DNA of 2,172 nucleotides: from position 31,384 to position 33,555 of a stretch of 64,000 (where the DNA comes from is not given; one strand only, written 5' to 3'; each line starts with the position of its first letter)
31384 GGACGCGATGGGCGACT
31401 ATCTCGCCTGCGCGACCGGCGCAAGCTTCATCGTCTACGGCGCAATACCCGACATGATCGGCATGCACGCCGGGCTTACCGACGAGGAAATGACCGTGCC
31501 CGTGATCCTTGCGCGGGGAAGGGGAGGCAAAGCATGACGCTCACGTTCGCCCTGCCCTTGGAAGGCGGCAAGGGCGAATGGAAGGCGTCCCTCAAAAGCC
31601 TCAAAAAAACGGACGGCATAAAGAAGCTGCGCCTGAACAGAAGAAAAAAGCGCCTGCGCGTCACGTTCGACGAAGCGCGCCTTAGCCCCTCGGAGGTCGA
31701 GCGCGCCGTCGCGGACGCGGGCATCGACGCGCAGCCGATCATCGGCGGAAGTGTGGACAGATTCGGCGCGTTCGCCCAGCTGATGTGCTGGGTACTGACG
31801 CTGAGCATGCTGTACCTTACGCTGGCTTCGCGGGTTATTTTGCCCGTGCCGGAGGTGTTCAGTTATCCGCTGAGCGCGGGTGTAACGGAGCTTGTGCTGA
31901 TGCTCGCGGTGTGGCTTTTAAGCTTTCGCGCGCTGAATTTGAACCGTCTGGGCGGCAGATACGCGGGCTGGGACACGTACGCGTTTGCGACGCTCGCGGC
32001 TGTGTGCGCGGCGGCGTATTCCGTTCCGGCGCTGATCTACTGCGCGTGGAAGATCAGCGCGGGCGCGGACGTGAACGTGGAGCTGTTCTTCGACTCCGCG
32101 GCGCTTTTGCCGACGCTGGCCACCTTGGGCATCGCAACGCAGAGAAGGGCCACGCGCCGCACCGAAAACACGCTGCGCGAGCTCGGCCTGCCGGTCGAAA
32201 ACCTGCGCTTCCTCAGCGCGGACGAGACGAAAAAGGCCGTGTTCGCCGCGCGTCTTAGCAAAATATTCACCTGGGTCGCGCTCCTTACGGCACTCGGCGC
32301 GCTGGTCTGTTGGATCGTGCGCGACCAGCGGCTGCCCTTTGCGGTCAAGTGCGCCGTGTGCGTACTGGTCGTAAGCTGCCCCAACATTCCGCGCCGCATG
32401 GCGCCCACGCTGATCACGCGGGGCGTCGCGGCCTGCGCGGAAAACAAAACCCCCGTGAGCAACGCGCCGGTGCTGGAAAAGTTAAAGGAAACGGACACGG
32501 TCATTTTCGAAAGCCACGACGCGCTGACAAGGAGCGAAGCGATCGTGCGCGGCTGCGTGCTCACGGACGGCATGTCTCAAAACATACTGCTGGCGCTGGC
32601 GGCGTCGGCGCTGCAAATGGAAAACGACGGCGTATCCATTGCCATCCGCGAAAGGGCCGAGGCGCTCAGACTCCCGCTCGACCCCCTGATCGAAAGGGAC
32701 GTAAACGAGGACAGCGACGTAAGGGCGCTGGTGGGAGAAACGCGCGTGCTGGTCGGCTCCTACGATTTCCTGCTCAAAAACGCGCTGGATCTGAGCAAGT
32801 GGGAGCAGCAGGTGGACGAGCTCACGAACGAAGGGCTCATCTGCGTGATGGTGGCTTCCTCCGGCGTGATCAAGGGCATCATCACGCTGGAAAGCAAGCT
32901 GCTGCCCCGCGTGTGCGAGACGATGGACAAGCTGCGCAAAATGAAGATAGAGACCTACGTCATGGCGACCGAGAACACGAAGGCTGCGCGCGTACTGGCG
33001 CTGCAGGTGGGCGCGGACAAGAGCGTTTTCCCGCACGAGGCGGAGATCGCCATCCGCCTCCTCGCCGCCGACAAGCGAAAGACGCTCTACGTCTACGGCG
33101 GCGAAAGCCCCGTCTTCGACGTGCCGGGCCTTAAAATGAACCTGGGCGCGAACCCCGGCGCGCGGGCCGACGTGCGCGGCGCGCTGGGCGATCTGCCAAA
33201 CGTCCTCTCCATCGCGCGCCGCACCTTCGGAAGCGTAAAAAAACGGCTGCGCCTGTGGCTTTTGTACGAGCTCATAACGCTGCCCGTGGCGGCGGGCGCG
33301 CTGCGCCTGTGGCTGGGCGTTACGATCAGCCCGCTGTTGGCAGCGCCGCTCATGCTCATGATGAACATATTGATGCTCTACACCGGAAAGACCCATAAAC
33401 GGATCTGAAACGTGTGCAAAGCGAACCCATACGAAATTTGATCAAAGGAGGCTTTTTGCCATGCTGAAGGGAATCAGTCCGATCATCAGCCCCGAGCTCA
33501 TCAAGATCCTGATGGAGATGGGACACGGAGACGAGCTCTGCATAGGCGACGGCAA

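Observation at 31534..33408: Catalytically dead P1B-type ATPase homologue, translationally coupled to an alkaline-phosphatase-superfamily enzyme behind gltX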

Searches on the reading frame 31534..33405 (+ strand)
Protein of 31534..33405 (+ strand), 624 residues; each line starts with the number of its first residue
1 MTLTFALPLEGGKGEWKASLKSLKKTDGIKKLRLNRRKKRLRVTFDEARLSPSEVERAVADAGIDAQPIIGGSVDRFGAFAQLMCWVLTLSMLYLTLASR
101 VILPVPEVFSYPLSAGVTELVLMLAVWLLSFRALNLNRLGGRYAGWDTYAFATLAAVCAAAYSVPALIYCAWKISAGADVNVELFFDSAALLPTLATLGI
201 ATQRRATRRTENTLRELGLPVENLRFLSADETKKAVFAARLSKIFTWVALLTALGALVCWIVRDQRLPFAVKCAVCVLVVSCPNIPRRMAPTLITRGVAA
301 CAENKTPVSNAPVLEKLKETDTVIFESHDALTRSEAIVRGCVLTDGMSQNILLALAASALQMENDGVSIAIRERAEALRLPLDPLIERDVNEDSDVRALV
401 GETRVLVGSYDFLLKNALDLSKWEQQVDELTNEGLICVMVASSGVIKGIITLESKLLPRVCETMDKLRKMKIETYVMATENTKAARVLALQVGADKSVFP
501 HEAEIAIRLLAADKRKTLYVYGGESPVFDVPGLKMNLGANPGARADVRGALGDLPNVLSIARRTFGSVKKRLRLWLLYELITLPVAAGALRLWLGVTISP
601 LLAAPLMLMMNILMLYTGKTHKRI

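Call 3: search_protein_families(library=pfam, proteins=[window:31534-33405:+], max_evalue=0.01)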
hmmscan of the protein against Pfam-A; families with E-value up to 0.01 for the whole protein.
window:31534-33405:+ (624 aa): 5 families
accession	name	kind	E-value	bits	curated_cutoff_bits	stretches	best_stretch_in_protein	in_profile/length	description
PF00702.32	Hydrolase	-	4.6e-08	34.1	26.4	1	373-517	38-174/191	haloacid dehalogenase-like hydrolase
PF00122.25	E1-E2_ATPase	-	3.7e-05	23.8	28.1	1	227-303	104-180/181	E1-E2 ATPase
PF00403.32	HMA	-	0.0011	19.7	24.8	1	21-63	18-60/62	Heavy-metal-associated domain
PF10797.14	YhfT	-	0.0022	17.5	26.1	1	157-262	160-254/430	Protein of unknown function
PF13344.12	Hydrolase_6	-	0.0061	17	27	0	446-524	5-89/101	Haloacid dehalogenase-like hydrolase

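Call 4: search_protein_families(library=ncbifam, proteins=[window:31534-33405:+], max_evalue=0.01)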
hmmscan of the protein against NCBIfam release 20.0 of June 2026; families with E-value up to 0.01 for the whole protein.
window:31534-33405:+ (624 aa): 11 families
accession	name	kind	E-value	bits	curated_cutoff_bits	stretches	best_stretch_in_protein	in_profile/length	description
TIGR01525.1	ATPase-IB_hvy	subfamily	4.1e-28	98.6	346.25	1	231-608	159-547/560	heavy metal translocating P-type ATPase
TIGR01511.1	ATPase-IB1_Cu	subfamily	1.1e-26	93.9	397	1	235-613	183-533/542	copper-translocating P-type ATPase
NF007952.0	PRK10671.1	equivalog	4.7e-23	81.3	1316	1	237-612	436-822/838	copper-exporting P-type ATPase CopA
NF008262.1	PRK11033.1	equivalog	8.7e-22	77.4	1005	1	237-547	341-650/731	zinc/cadmium/mercury/lead-transporting ATPase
NF033775.1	P_type_ZntA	exception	1.8e-20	72.9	1240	1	237-511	346-618/732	Zn(II)/Cd(II)/Pb(II) translocating P-type ATPase ZntA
TIGR01494.1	ATPase_P-type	subfamily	1.5e-11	43.5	62.3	2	405-520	279-391/478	HAD-IC family P-type ATPase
TIGR01512.1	ATPase-IB2_Cd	subfamily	8.6e-07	28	313.5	1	232-376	155-284/494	cadmium family heavy metal-translocating P-type ATPase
TIGR01497.1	kdpB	equivalog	2.4e-05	22.6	527.9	1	423-511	414-502/675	potassium-transporting ATPase subunit KdpB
NF033794.2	chaper_CopZ_Eh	exception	2.9e-05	24.1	95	1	21-68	20-67/68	copper chaperone CopZ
NF010609.0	PRK14010.1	equivalog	0.0015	16.8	1323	1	426-522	412-508/673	K(+)-transporting ATPase subunit B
TIGR00003.1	TIGR00003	subfamily_domain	0.002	18.3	62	1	25-66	24-65/66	copper ion binding protein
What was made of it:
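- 31534..31749 (+): HMA-like ferredoxin fold without CxxC (aa 1-72; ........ at the CxxC position). Pfam HMA E 1e-3 and CopZ NF033794 E 3e-5, both below cut-off (calls 3, 4).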

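Call 5: search_solved_structures(query=window:31534-33405:+, max_evalue=0.001, show_alignments=3)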
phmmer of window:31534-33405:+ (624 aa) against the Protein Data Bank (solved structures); distinct sequences matched with E-value up to 0.001: 15.
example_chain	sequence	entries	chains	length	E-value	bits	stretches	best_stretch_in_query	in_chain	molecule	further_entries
3j09_A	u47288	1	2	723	6.8e-25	90.7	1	239-613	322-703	copper-exporting P-type ATPase A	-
3rfu_A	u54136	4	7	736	7.4e-23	84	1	241-619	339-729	Copper efflux ATPase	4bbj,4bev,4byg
3j08_A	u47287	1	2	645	1.5e-22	83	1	239-613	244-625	copper-exporting P-type ATPase A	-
7r0g_A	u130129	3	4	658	1.6e-22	82.9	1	239-613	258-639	Putative copper-exporting P-type ATPase A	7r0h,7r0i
7xuk_A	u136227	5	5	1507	8.1e-13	50.8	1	403-613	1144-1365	Copper-transporting ATPase 2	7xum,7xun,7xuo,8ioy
8q75_A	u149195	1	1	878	1.8e-12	49.7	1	266-612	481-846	Copper-transporting ATPase HMA4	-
8q73_A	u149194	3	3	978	2.3e-12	49.3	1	266-612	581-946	Copper-transporting ATPase HMA4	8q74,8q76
7si3_A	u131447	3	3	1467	3e-11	45.7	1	404-612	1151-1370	P-type Cu(+) transporter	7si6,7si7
3skx_A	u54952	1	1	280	5.1e-11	44.9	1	313-557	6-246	Copper-exporting P-type ATPase B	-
3sky_A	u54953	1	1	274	5.2e-11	44.9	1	313-557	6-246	Copper-exporting P-type ATPase B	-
4umv_A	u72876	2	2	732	2.6e-10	42.6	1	237-599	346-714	ZINC-TRANSPORTING ATPASE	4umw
3a1e_A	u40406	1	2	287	2.6e-08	36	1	305-558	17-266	Probable copper-exporting P-type ATPase A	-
3a1c_A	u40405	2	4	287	2.8e-08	35.9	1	305-558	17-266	Probable copper-exporting P-type ATPase A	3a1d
2b8e_A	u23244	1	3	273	8.6e-08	34.3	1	310-559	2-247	cation-transporting ATPase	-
7qbz_A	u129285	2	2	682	0.00044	22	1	236-619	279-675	Cadmium translocating P-type ATPase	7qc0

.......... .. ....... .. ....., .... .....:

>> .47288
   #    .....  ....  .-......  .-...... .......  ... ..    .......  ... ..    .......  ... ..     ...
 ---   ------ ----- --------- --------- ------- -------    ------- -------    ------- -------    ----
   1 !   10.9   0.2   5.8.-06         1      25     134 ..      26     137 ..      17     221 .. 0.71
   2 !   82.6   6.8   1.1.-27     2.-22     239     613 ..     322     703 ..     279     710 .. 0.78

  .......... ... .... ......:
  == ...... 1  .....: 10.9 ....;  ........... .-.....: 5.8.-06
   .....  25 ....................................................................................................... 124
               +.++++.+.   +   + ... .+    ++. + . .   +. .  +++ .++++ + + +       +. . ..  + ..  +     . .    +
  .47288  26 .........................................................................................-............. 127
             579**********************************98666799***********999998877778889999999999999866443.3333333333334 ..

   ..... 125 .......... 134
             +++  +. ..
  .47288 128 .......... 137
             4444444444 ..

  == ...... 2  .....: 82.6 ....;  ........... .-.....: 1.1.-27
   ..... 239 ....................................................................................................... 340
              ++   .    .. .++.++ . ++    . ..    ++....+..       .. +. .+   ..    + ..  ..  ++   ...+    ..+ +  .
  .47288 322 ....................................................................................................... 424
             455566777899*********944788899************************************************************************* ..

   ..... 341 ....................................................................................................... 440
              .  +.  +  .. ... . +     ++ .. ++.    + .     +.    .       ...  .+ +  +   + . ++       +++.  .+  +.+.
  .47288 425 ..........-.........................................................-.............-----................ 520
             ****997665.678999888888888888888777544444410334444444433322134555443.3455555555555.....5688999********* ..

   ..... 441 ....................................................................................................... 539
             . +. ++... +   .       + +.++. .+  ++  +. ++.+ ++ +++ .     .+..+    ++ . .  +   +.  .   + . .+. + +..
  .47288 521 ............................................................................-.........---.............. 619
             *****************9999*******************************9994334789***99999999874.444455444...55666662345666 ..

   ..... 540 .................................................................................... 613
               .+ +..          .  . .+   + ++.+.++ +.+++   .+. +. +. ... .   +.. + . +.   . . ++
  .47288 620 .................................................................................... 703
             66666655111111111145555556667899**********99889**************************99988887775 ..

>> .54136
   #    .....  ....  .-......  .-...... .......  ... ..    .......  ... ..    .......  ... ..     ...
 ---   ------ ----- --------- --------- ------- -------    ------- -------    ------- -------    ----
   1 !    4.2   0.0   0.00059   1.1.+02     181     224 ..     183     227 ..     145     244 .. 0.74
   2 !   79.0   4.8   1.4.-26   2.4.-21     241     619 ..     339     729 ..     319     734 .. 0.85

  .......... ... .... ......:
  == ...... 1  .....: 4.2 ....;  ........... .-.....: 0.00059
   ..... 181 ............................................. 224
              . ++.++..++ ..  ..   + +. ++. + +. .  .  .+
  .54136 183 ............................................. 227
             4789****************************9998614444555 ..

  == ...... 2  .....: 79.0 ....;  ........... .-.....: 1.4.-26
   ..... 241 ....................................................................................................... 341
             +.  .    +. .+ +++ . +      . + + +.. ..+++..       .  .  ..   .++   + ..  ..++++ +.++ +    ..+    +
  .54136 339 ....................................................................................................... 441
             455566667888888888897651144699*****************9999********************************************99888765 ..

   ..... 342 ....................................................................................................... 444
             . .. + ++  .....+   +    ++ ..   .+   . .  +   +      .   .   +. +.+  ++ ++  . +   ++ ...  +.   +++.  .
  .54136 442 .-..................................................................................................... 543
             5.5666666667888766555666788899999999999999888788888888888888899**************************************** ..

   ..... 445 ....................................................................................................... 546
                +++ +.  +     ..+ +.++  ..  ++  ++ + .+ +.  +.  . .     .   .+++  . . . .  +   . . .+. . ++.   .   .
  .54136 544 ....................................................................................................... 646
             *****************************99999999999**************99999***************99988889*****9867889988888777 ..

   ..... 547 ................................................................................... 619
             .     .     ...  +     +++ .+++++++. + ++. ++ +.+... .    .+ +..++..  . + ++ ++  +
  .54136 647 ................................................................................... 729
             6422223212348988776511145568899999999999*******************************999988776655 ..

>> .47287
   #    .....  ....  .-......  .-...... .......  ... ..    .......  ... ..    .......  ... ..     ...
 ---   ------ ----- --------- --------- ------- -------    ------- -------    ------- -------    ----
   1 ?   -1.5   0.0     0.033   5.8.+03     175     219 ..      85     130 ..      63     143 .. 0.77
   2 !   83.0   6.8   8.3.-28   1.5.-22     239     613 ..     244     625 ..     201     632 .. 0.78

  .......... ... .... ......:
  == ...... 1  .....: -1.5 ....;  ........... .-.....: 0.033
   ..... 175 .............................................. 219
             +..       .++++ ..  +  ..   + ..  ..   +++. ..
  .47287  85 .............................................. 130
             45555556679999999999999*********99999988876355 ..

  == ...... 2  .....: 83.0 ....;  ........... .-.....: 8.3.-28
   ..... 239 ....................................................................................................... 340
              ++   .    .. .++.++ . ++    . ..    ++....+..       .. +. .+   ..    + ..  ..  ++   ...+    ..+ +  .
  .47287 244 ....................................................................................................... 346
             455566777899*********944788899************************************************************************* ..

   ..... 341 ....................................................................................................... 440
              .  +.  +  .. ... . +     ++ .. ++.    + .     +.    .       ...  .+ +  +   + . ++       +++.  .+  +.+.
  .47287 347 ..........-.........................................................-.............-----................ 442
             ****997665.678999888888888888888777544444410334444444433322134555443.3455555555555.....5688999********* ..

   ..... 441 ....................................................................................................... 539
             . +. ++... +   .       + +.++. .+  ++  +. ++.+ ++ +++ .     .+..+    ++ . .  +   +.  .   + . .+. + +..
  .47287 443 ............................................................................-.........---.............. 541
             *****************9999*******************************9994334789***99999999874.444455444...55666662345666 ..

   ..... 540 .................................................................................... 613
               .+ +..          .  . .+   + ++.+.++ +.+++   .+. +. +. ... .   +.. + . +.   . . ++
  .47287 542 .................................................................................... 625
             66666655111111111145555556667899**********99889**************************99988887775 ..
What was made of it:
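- Checked: It places scPNiprr on aCPCafgl, and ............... on fvGDG-INDaPal (call 5).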

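Call 6: find_homologous_proteins(query=window:31534-33405:+, max_evalue=0.001)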
Query window:31534-33405:+ (624 aa): 44 proteins with E <= 0.001 among 8000 candidates.
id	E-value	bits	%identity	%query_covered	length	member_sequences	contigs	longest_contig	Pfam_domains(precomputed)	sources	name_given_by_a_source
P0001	0.0e+0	1344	99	100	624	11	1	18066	PF00702.33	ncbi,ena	-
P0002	2.4e-277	939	71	100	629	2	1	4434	PF00702.33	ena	-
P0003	4.3e-271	919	69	100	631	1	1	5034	PF00702.33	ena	-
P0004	7.4e-270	915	69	100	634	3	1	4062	PF00702.33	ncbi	-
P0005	1.4e-265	900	68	100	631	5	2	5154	PF00702.33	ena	-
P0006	6.0e-264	895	69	97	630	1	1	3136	PF00702.33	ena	-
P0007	5.3e-262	889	69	97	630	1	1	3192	PF00702.33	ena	-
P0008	3.8e-244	830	65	95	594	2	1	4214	PF00702.33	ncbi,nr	ncbi:MAG: HAD family hydrolase, partial [Clostridia bacterium]|nr:HAD family hydrolase [Clostridia b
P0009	2.0e-78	282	32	100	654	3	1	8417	PF00702.33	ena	-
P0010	2.8e-74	269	32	67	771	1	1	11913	PF00403.33,PF00702.33,PF00122.26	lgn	-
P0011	1.2e-52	197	31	93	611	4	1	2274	-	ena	-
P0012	3.4e-20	90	26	63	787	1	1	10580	PF00403.33,PF00702.33,PF00122.26,PF12710.14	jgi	jgi:P-type Cu+ transporter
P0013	5.8e-20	89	27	55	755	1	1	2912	PF00403.33,PF00702.33,PF00122.26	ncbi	-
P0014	3.6e-19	87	25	54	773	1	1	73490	PF19335.6,PF00702.33,PF04945.20,PF00122.26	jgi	jgi:P-type Cu+ transporter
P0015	2.1e-18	84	22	58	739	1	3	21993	PF00403.33,PF00702.33,PF00122.26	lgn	-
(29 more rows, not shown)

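Call 9: find_encoding_contigs(protein=P0002, flank=6000, max_places=3)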
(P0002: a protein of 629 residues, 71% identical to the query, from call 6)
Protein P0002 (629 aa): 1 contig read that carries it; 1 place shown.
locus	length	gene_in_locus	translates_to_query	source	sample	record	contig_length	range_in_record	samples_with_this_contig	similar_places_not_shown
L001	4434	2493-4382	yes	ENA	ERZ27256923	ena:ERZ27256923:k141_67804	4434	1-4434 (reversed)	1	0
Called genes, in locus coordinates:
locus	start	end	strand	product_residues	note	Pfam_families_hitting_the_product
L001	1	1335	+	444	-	?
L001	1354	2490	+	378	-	PF01663:Phosphodiest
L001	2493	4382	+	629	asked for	PF00702:Hydrolase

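Call 10: find_encoding_contigs(protein=P0009, flank=8000, max_places=3)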
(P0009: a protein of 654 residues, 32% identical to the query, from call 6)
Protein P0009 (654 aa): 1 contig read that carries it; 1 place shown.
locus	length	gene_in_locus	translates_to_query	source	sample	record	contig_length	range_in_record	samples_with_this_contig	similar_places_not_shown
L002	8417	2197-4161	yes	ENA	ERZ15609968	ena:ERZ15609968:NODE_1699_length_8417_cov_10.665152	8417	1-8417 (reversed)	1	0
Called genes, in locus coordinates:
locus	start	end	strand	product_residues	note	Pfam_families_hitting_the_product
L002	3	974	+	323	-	?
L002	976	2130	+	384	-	PF01663:Phosphodiest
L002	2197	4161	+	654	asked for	PF00702:Hydrolase (weak)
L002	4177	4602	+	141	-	PF05025:RbsD_FucU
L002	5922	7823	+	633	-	PF00133:tRNA-synt_1, PF09334:tRNA-synt_1g (faint), PF08264:Anticodon_1, PF19302:DUF5915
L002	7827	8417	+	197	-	?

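Call 11: find_encoding_contigs(protein=P0010, flank=8000, max_places=3)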
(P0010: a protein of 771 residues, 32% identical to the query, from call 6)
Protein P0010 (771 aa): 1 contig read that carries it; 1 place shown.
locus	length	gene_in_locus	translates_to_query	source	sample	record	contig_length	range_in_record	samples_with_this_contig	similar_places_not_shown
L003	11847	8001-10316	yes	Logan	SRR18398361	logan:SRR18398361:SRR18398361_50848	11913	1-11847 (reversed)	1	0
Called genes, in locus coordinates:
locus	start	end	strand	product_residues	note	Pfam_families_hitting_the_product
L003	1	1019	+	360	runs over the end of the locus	?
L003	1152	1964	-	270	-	-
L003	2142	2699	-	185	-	PF02525:Flavodoxin_2, PF03358:FMN_red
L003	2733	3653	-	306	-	PF00294:PfkB, PF08543:Phos_pyr_kin (weak)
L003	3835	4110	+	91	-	PF00468:Ribosomal_L34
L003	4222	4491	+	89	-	PF00825:Ribonuclease_P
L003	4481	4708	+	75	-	PF01809:YidD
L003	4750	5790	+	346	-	PF02096:60KD_IMP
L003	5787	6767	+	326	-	PF14804:Jag_N, PF13083:KH_KhpA-B, PF01424:R3H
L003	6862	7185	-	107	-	PF05437:AzlD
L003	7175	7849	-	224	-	PF03591:AzlC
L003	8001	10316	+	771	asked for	PF00403:HMA (weak), PF00122:E1-E2_ATPase, PF00702:Hydrolase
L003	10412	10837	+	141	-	PF05025:RbsD_FucU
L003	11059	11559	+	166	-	PF00466:Ribosomal_L10, PF27436:RL10_C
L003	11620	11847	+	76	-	?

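Call 13: find_encoding_contigs(protein=P0011, flank=6000, max_places=3)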
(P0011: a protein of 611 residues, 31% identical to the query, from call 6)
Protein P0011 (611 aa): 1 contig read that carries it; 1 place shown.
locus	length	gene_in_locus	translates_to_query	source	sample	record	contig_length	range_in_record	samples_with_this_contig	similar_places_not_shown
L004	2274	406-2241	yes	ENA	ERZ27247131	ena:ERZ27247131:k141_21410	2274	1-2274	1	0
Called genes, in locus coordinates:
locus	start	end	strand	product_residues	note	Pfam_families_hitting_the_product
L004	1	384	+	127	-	?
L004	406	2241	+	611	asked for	-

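Call 14: find_encoding_contigs(protein=P0005, flank=6000, max_places=3)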
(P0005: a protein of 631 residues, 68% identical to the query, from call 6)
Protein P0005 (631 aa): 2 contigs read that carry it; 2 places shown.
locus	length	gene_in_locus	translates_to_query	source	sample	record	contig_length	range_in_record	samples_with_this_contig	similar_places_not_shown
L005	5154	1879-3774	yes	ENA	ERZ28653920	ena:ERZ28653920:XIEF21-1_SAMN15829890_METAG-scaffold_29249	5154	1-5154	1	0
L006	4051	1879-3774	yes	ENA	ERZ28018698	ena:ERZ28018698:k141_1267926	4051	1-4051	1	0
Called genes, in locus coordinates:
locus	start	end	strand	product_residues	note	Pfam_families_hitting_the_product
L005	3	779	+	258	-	?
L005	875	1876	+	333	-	PF01663:Phosphodiest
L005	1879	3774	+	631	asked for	PF00702:Hydrolase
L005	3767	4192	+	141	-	PF05025:RbsD_FucU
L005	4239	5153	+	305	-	?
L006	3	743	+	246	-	?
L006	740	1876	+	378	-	PF01663:Phosphodiest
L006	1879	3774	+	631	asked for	PF00702:Hydrolase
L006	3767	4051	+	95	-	?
